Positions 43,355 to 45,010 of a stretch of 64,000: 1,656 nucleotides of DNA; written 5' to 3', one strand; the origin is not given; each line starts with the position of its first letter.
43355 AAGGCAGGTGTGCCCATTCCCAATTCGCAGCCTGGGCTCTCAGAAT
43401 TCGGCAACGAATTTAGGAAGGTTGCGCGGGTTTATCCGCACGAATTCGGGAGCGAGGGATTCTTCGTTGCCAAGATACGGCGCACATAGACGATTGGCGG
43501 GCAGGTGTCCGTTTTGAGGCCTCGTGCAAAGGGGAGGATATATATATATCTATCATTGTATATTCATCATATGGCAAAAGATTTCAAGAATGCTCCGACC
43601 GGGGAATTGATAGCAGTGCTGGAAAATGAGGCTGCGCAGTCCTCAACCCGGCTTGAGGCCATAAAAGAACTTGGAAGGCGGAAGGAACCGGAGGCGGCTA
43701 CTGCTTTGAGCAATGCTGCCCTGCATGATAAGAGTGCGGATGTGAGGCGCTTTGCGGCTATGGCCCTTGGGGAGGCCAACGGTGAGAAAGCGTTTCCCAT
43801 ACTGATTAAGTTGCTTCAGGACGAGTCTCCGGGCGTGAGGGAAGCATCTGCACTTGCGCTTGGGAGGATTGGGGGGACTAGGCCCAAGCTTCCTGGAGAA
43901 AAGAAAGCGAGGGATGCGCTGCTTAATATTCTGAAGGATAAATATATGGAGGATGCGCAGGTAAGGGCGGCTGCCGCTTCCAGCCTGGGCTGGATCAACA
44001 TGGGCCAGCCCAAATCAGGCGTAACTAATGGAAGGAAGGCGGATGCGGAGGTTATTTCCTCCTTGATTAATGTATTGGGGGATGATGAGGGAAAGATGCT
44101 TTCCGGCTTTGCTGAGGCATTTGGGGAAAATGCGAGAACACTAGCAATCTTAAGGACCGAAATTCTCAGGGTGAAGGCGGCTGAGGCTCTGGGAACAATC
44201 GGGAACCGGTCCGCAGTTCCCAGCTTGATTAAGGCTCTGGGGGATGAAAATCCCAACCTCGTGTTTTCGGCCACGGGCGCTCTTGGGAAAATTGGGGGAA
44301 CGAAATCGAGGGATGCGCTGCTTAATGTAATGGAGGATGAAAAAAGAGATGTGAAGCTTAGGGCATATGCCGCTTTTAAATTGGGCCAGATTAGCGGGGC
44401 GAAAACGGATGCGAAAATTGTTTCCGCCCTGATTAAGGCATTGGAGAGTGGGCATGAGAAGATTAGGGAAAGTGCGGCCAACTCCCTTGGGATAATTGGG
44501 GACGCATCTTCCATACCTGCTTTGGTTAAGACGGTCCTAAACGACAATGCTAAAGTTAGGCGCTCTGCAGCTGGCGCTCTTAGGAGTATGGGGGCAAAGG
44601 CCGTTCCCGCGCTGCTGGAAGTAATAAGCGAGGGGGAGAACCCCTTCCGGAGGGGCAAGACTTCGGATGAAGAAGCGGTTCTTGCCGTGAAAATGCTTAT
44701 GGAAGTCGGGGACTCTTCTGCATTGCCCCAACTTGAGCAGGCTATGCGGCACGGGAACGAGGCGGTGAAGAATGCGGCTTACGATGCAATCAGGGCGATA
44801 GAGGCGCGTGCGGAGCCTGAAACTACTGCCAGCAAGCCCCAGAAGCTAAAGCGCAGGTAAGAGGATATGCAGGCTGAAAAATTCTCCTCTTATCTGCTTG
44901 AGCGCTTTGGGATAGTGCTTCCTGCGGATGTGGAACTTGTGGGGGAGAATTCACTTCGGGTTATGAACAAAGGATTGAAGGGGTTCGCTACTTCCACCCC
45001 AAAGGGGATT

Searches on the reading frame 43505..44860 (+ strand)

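Call 94: search_protein_families(library=pfam, proteins=[window:43505-44860:+], max_evalue=0.001)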
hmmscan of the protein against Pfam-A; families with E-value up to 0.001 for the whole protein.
window:43505-44860:+ (451 aa): 7 families
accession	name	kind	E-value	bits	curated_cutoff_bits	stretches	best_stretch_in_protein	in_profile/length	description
PF13646.12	HEAT_2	-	1.9e-55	185.6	27.7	5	68-125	4-61/88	HEAT repeats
PF03130.22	HEAT_PBS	-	4.3e-33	110.4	20.9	1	221-247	1-27/27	PBS lyase HEAT-like repeat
PF02985.28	HEAT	-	5.1e-30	101.1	23.5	1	97-122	2-27/31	HEAT repeat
PF13513.12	HEAT_EZ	-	1.7e-19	70.2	27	1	80-122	3-55/55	HEAT-like repeat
PF00514.29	Arm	-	2.4e-17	62.8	20.6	0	96-122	13-39/41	Armadillo/beta-catenin-like repeat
PF12717.13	Cnd1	-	2.7e-07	31.2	26.4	0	97-171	23-92/162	non-SMC mitotic condensation complex subunit 1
PF25786.1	HEAT_GCN1_C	-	1.3e-06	29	27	0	304-369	27-100/151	GCN1-like, C-terminal HEAT repeats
